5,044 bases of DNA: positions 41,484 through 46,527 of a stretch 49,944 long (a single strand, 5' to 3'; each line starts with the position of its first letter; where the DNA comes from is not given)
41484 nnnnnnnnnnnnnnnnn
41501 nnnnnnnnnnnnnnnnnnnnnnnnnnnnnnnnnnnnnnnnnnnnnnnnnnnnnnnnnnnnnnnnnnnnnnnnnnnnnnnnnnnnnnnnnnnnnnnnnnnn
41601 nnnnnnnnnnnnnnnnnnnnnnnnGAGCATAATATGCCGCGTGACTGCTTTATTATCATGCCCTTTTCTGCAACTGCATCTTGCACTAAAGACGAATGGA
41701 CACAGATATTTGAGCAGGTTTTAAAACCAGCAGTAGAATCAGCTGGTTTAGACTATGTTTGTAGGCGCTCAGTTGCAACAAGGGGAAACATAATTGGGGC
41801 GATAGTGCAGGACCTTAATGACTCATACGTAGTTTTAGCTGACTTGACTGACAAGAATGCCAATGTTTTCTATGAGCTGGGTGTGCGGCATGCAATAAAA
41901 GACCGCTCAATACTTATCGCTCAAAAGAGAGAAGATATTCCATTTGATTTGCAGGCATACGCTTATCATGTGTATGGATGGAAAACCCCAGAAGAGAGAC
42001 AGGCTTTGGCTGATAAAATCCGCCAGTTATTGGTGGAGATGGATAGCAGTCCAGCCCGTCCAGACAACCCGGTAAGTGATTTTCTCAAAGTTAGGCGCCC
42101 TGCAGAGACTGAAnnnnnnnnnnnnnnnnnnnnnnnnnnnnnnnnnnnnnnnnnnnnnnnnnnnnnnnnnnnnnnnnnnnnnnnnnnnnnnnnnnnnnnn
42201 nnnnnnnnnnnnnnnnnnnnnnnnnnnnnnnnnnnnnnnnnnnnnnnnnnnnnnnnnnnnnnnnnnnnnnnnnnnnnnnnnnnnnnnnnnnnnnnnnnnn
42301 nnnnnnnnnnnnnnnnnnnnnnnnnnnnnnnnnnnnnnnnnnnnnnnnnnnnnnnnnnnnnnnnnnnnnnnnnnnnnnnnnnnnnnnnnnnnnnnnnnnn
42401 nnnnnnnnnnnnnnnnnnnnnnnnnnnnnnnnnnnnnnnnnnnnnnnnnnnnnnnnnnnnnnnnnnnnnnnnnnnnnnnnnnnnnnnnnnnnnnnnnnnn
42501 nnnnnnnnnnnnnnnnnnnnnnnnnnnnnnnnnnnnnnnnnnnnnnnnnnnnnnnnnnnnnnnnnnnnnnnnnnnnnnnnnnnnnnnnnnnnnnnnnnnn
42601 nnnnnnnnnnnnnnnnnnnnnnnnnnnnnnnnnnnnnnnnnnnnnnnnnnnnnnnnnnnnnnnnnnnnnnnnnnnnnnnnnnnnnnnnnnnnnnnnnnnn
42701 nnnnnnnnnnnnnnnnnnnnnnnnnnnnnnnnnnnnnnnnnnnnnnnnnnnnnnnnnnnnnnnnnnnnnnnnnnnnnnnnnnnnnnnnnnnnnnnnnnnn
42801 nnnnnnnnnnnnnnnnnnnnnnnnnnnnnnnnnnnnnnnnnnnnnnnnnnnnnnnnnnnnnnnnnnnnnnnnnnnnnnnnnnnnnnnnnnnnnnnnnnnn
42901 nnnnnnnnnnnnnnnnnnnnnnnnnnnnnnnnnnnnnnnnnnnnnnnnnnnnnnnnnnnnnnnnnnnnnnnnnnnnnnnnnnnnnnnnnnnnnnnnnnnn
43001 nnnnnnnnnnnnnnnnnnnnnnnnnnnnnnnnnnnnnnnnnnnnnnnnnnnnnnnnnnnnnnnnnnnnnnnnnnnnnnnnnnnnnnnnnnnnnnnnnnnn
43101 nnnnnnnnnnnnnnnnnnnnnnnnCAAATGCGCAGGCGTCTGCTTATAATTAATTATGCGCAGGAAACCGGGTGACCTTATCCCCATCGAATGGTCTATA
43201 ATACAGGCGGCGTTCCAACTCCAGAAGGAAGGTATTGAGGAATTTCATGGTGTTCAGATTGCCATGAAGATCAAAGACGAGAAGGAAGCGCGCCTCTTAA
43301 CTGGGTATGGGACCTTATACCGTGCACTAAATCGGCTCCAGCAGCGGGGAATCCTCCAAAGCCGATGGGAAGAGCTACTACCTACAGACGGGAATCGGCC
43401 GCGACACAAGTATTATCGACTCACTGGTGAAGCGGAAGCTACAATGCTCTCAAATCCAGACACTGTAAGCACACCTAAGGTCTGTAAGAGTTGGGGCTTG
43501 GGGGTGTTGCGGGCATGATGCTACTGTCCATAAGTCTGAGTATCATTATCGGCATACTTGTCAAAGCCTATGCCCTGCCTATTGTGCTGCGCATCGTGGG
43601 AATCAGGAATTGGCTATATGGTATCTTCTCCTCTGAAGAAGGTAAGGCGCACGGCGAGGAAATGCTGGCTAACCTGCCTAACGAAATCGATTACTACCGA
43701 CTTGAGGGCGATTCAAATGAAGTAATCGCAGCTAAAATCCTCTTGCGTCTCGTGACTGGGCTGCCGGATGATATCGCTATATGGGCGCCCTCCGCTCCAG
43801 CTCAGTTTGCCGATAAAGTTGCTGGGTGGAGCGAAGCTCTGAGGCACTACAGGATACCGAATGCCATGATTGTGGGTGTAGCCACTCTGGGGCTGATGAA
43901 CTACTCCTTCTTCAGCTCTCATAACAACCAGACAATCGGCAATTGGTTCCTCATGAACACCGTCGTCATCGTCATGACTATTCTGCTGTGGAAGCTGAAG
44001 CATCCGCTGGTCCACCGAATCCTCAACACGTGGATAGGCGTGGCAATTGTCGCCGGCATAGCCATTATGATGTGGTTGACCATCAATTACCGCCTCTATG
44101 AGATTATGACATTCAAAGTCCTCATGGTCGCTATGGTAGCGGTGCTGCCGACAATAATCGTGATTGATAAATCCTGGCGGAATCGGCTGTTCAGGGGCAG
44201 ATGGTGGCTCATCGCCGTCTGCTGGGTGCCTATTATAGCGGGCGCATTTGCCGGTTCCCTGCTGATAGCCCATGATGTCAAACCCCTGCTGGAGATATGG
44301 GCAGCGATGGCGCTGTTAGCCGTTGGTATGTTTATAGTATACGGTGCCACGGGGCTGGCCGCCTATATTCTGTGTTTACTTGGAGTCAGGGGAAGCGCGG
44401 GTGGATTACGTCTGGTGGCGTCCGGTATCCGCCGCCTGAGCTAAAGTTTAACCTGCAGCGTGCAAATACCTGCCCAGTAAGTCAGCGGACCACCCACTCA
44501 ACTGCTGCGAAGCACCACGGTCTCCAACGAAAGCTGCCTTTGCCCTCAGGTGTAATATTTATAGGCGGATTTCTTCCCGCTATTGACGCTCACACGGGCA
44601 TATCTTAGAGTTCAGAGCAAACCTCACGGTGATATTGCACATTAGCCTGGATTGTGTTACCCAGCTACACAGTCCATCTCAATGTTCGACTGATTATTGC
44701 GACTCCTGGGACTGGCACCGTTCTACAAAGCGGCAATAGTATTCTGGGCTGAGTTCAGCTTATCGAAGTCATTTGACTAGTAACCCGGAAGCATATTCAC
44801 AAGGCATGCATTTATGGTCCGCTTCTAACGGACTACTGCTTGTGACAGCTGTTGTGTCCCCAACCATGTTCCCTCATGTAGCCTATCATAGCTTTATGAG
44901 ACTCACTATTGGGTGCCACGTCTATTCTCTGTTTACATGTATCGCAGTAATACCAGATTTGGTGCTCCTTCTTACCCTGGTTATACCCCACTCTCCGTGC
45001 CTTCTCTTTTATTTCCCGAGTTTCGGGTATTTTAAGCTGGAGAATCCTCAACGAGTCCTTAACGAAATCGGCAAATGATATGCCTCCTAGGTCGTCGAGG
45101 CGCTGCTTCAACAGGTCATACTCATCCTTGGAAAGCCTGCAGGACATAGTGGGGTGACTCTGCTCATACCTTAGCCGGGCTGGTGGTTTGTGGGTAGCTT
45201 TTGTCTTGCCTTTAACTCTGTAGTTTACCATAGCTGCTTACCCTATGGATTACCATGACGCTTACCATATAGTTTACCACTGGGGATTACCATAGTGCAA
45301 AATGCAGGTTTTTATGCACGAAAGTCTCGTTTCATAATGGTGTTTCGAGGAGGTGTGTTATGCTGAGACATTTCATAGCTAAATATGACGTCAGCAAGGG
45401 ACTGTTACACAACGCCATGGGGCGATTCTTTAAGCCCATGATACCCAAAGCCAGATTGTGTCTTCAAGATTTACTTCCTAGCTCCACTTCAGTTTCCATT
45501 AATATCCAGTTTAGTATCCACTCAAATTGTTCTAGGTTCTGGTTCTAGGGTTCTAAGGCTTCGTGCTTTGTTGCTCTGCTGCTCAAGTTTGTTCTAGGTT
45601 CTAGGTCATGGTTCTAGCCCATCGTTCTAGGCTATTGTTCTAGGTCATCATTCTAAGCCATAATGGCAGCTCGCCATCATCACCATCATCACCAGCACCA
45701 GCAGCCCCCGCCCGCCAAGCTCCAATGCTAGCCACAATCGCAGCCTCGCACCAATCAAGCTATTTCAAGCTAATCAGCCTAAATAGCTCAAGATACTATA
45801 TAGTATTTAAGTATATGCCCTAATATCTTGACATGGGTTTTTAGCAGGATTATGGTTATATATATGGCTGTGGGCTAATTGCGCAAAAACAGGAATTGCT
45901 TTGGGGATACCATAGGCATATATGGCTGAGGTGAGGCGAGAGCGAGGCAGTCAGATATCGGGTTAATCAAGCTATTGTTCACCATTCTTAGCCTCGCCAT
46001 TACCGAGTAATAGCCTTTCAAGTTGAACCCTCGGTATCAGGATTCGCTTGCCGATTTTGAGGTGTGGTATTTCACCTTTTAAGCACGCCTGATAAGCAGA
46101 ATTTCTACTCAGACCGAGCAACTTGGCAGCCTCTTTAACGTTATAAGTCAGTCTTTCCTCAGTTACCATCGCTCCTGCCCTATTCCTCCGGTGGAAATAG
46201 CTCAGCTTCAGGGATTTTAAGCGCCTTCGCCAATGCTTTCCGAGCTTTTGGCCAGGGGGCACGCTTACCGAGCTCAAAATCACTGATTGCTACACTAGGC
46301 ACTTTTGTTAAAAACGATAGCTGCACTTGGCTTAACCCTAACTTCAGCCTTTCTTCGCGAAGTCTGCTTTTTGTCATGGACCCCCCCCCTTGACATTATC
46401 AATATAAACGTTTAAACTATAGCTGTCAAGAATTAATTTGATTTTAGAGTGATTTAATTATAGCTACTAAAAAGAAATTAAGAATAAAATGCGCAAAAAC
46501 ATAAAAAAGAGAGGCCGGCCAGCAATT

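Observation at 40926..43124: HNH-like protein plus a protein with an NDT/TIR-like N-terminus: candidate nucleotide-targeting defence pair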

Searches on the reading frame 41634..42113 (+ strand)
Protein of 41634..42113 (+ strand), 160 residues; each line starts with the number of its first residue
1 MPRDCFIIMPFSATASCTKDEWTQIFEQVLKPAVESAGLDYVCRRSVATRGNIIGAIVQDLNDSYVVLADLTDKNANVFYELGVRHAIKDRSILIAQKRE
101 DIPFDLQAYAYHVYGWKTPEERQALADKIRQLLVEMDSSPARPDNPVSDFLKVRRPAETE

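Call 52: search_solved_structures(query=A4, max_evalue=10, show_alignments=5)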
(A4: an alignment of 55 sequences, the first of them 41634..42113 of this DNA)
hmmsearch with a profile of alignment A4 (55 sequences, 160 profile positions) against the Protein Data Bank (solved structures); distinct sequences matched with E-value up to 10: 16.
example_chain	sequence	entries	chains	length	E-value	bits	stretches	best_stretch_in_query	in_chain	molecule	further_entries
8rpt_B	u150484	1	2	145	0.0029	20.8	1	43-94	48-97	2'-deoxynucleoside 5'-phosphate N-hydrolase 1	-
8rps_C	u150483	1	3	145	0.0065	19.6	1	45-94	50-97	2'-deoxynucleoside 5'-phosphate N-hydrolase 1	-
2klh_A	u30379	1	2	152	0.0089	19.2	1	47-87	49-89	c-Myc-responsive protein Rcl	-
8rqd_C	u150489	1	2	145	0.012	18.8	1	51-94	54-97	2'-deoxynucleoside 5'-phosphate N-hydrolase 1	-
8os9_A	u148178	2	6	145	0.012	18.8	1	51-94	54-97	2'-deoxynucleoside 5'-phosphate N-hydrolase 1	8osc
9da1_A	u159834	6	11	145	0.012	18.8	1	51-94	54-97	5-hydroxymethyl-dUMP N-hydrolase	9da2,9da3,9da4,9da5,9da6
8qhr_A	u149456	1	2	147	0.013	18.7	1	51-94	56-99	2'-deoxynucleoside 5'-phosphate N-hydrolase 1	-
9i3q_A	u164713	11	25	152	0.013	18.6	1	51-94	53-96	5-hydroxymethyl-dUMP N-hydrolase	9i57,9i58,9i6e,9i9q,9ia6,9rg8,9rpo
4p5e_A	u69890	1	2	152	0.013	18.6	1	51-94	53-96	2'-deoxynucleoside 5'-phosphate N-hydrolase 1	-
8qgy_A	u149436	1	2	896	0.017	18.3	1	57-101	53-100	Mitogen-activated protein kinase kinase kinase 5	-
4fyh_A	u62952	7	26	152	0.02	18.1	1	51-87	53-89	Deoxyribonucleoside 5'-monophosphate N-glycosidase | 2'-deoxynucleoside 5'-phosphate N-hydrolase 1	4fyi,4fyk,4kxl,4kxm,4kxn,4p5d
2khz_A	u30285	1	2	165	0.044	16.9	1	52-87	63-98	c-Myc-responsive protein Rcl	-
8qhq_A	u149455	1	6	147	0.19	14.9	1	51-94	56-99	2'-deoxynucleoside 5'-phosphate N-hydrolase 1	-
6egc_A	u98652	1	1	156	0.24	14.5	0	116-157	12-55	SC_2L4HC2_23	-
8rc5_1A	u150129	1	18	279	0.28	14.3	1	68-156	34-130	ORF016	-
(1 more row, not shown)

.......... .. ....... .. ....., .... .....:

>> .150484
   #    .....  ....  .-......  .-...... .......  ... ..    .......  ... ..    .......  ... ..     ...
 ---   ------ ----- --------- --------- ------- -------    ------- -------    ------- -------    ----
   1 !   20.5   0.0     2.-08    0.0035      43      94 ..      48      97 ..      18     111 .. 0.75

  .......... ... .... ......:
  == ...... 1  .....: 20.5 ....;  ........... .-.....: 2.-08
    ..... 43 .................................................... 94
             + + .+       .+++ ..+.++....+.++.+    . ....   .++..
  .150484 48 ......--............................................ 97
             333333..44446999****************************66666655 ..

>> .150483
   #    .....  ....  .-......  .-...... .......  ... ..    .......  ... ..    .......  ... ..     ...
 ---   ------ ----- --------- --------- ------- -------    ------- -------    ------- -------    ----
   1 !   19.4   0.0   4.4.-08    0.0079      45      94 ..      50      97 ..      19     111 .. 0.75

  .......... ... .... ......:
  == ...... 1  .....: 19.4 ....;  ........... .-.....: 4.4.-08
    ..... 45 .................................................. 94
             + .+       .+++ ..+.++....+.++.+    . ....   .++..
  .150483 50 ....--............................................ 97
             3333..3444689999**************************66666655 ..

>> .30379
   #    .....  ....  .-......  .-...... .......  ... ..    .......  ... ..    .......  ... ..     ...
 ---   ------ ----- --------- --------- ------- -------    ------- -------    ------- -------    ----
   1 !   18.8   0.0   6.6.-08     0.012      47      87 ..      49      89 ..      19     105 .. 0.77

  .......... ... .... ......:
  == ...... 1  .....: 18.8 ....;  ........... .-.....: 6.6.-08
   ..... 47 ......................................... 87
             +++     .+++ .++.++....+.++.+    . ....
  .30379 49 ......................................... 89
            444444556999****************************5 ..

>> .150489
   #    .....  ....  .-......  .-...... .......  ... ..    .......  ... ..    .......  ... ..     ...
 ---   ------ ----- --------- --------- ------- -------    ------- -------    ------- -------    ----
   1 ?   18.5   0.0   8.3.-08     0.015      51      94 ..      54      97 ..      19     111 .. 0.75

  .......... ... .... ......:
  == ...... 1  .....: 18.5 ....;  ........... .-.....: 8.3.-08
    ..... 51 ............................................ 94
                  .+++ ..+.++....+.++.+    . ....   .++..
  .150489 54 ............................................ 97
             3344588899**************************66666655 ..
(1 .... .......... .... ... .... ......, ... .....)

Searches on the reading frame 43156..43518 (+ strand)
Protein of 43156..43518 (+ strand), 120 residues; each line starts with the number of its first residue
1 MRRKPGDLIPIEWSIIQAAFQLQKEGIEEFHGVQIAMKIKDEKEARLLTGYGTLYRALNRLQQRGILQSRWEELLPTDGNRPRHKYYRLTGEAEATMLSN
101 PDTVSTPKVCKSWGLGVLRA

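Call 3: search_protein_families(library=pfam, proteins=[window:43156-43518:+], max_evalue=1)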
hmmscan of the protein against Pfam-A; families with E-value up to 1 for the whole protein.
window:43156-43518:+ (120 aa): 2 families
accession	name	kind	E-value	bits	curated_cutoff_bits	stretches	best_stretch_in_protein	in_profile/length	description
PF03551.20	PadR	-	7.8e-11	42.3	27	1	28-91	8-67/75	Transcriptional regulator PadR-like family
PF10007.15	DUF2250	-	0.23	12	24.4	1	78-96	71-89/93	Uncharacterized protein conserved in archaea (DUF2250)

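Call 4: search_protein_families(library=padloc, proteins=[window:43156-43518:+], max_evalue=1)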
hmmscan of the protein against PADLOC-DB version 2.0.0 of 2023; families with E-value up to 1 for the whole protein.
window:43156-43518:+ (120 aa): 0 families

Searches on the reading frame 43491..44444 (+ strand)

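Call 3: search_protein_families(library=pfam, proteins=[window:43491-44444:+], max_evalue=1)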
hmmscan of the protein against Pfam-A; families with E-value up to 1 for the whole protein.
window:43491-44444:+ (317 aa): 0 families

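Call 4: search_protein_families(library=padloc, proteins=[window:43491-44444:+], max_evalue=1)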
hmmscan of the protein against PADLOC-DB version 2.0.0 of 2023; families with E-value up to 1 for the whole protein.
window:43491-44444:+ (317 aa): 1 family
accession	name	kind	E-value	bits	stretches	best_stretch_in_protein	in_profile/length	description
PDLC00706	Effector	-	0.091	10.5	1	237-284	34-80/172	2TM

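Call 5: search_protein_families(library=ncbifam, proteins=[window:43491-44444:+], max_evalue=1)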
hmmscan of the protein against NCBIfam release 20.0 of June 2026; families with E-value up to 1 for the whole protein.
window:43491-44444:+ (317 aa): 0 families

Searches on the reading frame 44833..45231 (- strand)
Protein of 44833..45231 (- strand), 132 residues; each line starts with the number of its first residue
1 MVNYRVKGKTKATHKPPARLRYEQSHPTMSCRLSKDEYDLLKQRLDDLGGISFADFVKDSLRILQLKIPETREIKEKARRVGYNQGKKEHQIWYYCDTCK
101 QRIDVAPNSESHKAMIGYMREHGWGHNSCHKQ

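Call 3: search_protein_families(library=pfam, proteins=[window:44833-45231:-], max_evalue=1)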
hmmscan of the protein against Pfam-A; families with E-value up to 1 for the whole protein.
window:44833-45231:- (132 aa): 3 families
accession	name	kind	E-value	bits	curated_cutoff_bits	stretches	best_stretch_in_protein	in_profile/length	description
PF25169.1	DUF7830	-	0.0026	18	27.5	1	80-129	21-65/72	Domain of unknown function (DUF7830)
PF23447.1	DUF7128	-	0.034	14.5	25.7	1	85-112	4-31/44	Domain of unknown function (DUF7128)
PF21983.2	NikA-like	-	0.063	13.9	27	1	28-60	6-37/72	Mobilization protein NikA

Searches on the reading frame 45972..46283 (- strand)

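Call 32: search_protein_families(library=pfam, proteins=[window:45972-46283:-], max_evalue=0.01)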
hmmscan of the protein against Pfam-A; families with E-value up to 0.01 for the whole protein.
window:45972-46283:- (103 aa): 4 families
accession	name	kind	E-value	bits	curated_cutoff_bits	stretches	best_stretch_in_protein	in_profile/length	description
PF12728.13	HTH_17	-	1.1e-14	54.8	27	1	47-93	2-48/51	Helix-turn-helix domain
PF02954.25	HTH_8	-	0.0015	18.7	22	1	47-62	19-34/42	Bacterial regulatory protein, Fis family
PF22083.2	I-HmuI_NUMOD-like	-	0.0037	17.2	27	1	49-74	15-39/46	DNA endonuclease I-HmuI-like, NUMOD-like domain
PF23016.2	RsmI_C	-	0.0038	17.5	27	1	49-68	24-43/46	RsmI C-terminal HTH domain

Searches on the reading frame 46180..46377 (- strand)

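Call 32: search_protein_families(library=pfam, proteins=[window:46180-46377:-], max_evalue=0.01)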
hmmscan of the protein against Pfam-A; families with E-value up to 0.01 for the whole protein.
window:46180-46377:- (65 aa): 4 families
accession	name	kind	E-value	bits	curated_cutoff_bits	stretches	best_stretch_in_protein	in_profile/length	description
PF01381.28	HTH_3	-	6.2e-09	36.2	23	1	6-60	1-55/55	Helix-turn-helix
PF13560.12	HTH_31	-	1.7e-05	25.5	27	1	5-60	5-61/64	Helix-turn-helix domain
PF13413.12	HTH_25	-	0.002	18.3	24.6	1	5-43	1-39/62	Helix-turn-helix domain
PF12844.13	HTH_19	-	0.0045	17.3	30.2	1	5-61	3-59/64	Helix-turn-helix domain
